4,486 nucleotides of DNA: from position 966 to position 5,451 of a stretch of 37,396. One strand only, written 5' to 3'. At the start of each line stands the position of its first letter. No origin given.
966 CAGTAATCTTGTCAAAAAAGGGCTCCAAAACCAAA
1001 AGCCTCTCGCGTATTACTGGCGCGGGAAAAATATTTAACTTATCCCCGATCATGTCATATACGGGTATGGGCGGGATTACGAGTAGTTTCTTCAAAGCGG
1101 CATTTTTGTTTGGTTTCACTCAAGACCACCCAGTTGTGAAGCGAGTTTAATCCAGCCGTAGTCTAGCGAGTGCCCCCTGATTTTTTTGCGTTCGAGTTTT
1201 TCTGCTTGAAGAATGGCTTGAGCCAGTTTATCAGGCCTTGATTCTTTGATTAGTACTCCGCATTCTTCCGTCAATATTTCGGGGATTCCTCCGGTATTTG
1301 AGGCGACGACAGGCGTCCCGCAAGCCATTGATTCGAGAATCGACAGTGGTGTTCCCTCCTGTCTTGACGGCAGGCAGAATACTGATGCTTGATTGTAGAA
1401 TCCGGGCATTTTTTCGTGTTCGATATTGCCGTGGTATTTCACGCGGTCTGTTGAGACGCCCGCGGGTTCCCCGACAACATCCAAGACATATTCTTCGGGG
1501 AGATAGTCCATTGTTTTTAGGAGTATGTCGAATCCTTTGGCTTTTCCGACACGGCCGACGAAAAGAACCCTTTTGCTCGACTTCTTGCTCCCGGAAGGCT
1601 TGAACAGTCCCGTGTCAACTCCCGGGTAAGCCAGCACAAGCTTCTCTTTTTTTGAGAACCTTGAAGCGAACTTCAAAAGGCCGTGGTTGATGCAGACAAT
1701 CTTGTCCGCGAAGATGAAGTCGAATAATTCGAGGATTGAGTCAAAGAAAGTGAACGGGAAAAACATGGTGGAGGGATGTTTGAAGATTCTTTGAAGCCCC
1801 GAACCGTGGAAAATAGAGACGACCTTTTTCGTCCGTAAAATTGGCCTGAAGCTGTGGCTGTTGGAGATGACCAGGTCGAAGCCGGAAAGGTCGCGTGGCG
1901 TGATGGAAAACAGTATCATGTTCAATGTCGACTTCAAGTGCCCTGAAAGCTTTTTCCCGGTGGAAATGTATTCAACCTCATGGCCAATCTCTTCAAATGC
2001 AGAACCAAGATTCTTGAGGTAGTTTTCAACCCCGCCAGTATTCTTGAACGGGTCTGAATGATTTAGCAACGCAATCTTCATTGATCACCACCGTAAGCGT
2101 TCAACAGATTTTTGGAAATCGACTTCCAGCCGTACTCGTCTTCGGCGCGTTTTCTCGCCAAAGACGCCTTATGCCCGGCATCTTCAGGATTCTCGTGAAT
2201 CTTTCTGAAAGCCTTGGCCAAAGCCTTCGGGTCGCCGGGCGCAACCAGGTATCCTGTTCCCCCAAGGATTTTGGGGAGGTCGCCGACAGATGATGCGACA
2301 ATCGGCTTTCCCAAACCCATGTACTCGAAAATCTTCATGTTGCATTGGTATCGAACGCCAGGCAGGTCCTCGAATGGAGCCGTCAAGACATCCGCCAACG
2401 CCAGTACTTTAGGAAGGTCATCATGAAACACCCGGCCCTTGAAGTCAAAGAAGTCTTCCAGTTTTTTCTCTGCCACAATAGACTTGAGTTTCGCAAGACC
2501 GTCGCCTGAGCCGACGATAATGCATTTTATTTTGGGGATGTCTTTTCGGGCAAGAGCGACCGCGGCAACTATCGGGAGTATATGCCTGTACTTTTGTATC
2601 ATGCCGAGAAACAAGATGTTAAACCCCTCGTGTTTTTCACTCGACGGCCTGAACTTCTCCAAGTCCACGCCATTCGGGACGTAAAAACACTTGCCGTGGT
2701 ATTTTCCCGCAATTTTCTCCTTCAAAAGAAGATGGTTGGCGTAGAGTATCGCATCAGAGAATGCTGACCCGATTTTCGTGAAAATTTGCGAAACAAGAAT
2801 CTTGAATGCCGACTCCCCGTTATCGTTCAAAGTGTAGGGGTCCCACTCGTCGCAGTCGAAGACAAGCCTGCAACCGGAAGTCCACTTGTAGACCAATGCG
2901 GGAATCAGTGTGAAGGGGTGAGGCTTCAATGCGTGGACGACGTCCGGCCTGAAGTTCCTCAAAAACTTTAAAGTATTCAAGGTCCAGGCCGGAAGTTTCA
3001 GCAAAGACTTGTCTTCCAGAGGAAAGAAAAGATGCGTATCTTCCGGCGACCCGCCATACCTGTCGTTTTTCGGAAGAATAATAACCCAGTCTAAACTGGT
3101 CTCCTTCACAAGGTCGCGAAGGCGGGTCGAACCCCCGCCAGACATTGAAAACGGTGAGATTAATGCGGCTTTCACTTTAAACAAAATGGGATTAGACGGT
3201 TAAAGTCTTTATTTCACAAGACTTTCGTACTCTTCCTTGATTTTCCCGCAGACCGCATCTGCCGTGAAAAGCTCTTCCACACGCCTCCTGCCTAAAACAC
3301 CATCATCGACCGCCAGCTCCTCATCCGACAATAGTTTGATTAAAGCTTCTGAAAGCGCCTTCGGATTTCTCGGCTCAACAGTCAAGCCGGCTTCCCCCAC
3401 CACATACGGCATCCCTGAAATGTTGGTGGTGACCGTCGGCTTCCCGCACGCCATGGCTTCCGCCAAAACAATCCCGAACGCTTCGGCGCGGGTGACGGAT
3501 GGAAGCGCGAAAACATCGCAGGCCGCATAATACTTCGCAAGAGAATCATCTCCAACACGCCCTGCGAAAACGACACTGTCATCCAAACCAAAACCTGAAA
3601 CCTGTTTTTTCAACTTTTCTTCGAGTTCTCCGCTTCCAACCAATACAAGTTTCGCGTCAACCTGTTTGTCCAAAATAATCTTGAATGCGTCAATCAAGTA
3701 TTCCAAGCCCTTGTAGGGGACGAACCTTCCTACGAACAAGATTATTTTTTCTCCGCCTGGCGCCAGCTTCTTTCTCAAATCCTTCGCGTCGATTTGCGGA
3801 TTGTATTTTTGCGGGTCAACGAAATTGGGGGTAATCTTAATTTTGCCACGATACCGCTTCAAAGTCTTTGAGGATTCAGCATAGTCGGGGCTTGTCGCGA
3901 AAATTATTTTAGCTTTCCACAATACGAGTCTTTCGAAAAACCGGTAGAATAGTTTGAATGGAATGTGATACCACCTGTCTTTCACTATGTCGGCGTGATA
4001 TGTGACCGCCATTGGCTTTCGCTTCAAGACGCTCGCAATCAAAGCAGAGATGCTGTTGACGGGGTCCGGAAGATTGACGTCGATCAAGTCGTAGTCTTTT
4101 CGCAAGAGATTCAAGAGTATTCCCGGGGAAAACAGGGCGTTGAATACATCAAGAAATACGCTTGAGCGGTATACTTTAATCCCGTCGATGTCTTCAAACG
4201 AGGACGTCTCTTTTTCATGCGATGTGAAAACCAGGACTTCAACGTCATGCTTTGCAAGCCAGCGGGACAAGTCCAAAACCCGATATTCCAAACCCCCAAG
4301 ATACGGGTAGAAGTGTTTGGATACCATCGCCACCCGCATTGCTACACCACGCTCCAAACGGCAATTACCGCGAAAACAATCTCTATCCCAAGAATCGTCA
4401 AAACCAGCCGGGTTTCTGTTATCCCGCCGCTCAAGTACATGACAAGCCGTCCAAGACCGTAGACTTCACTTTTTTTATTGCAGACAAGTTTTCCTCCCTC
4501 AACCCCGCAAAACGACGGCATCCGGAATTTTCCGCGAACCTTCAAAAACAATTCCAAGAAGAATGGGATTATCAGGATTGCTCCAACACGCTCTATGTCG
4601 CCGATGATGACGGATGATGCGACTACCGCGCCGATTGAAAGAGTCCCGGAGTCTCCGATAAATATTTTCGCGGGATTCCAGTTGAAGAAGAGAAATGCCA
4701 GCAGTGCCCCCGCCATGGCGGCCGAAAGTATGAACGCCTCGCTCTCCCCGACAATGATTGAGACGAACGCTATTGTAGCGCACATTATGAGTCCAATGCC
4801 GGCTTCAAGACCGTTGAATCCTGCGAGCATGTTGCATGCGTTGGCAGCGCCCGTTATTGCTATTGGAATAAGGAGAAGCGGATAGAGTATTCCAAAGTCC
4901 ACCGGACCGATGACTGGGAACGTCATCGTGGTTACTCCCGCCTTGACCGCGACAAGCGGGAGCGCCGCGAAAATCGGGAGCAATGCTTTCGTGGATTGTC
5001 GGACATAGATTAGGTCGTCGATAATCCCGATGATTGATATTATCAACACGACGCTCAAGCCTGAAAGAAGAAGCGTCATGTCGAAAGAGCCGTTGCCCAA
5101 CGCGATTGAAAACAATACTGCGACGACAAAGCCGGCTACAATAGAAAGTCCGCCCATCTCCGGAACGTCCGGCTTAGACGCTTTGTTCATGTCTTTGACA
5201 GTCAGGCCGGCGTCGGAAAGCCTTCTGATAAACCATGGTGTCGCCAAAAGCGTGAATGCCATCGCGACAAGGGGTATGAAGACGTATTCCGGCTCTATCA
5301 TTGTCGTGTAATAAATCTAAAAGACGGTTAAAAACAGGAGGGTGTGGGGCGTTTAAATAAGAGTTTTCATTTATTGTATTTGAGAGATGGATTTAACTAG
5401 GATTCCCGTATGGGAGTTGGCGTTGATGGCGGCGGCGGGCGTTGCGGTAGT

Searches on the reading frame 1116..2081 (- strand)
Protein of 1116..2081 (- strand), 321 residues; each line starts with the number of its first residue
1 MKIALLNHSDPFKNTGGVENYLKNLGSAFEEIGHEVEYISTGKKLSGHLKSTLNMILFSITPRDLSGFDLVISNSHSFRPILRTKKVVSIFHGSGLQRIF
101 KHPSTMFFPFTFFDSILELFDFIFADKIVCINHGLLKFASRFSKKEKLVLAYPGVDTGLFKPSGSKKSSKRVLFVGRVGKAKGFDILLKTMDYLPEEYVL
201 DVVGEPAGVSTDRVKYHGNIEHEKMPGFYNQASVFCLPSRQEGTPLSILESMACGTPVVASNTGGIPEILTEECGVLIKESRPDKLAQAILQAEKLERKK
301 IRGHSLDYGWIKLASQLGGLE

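Call 6: search_protein_families(library=pfam, proteins=[window:1116-2081:-], max_evalue=0.001)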
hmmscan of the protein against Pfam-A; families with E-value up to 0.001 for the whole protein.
window:1116-2081:- (321 aa): 5 families
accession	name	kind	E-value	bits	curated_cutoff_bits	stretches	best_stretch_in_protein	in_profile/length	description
PF00534.26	Glycos_transf_1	-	1.3e-30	106.6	26.4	1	160-298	6-160/172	Glycosyl transferases group 1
PF13692.12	Glyco_trans_1_4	-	3.2e-29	102.4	27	1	170-292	2-138/142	Glycosyl transferases group 1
PF20706.3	GT4-conflict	-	1.8e-09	37.5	26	1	146-275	172-325/385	Family 4 Glycosyltransferase in conflict systems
PF13524.12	Glyco_trans_1_2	-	4.1e-09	37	25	1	190-301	8-121/144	Glycosyl transferase-like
PF13439.12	Glyco_transf_4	-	6.8e-07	29.9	28.5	1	16-157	2-168/170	Glycosyltransferase Family 4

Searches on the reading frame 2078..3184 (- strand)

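Call 6: search_protein_families(library=pfam, proteins=[window:2078-3184:-], max_evalue=0.001)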
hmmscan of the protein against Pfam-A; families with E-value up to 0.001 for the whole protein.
window:2078-3184:- (368 aa): 4 families
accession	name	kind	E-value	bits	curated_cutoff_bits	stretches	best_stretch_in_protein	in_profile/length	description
PF13692.12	Glyco_trans_1_4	-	1.9e-23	83.8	27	1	189-332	3-142/142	Glycosyl transferases group 1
PF00534.26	Glycos_transf_1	-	4e-20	72.5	26.4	1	178-336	6-162/172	Glycosyl transferases group 1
PF13524.12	Glyco_trans_1_2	-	3.6e-08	33.9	25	1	214-361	10-143/144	Glycosyl transferase-like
PF13439.12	Glyco_transf_4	-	6.8e-08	33.2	28.5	1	48-177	41-170/170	Glycosyltransferase Family 4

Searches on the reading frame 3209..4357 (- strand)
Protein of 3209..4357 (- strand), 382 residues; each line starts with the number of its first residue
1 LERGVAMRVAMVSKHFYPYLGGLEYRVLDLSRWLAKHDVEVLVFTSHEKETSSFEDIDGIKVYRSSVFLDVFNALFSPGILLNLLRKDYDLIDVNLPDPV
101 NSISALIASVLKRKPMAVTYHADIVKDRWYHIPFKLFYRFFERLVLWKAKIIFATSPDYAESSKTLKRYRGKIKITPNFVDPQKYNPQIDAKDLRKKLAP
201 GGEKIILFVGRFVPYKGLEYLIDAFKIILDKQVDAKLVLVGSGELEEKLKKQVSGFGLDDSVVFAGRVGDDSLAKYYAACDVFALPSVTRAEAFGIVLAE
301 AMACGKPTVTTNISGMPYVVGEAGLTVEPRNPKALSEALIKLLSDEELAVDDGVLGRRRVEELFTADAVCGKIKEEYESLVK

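Call 6: search_protein_families(library=pfam, proteins=[window:3209-4357:-], max_evalue=0.001)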
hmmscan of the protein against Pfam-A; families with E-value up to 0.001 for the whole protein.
window:3209-4357:- (382 aa): 6 families
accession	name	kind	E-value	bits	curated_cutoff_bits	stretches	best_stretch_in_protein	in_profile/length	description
PF00534.26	Glycos_transf_1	-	1.2e-46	158.8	26.4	1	194-349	6-162/172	Glycosyl transferases group 1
PF13692.12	Glyco_trans_1_4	-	9e-43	146.4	27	1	204-345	2-142/142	Glycosyl transferases group 1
PF13439.12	Glyco_transf_4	-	6.1e-18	65.9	28.5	1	21-183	2-169/170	Glycosyltransferase Family 4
PF13579.12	Glyco_trans_4_4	-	2.7e-14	54.3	29.7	1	21-178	1-157/158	Glycosyl transferase 4-like domain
PF20706.3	GT4-conflict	-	1e-08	35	26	1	177-322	169-322/385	Family 4 Glycosyltransferase in conflict systems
PF13524.12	Glyco_trans_1_2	-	0.00012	22.5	25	1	236-368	16-137/144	Glycosyl transferase-like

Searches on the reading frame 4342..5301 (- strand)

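Call 6: search_protein_families(library=pfam, proteins=[window:4342-5301:-], max_evalue=0.001)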
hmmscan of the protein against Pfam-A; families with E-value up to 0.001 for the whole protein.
window:4342-5301:- (319 aa): 1 family
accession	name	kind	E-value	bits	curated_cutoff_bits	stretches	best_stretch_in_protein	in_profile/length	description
PF00953.26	Glycos_transf_4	-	8.3e-38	130.3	27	1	80-234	3-159/160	Glycosyl transferase family 4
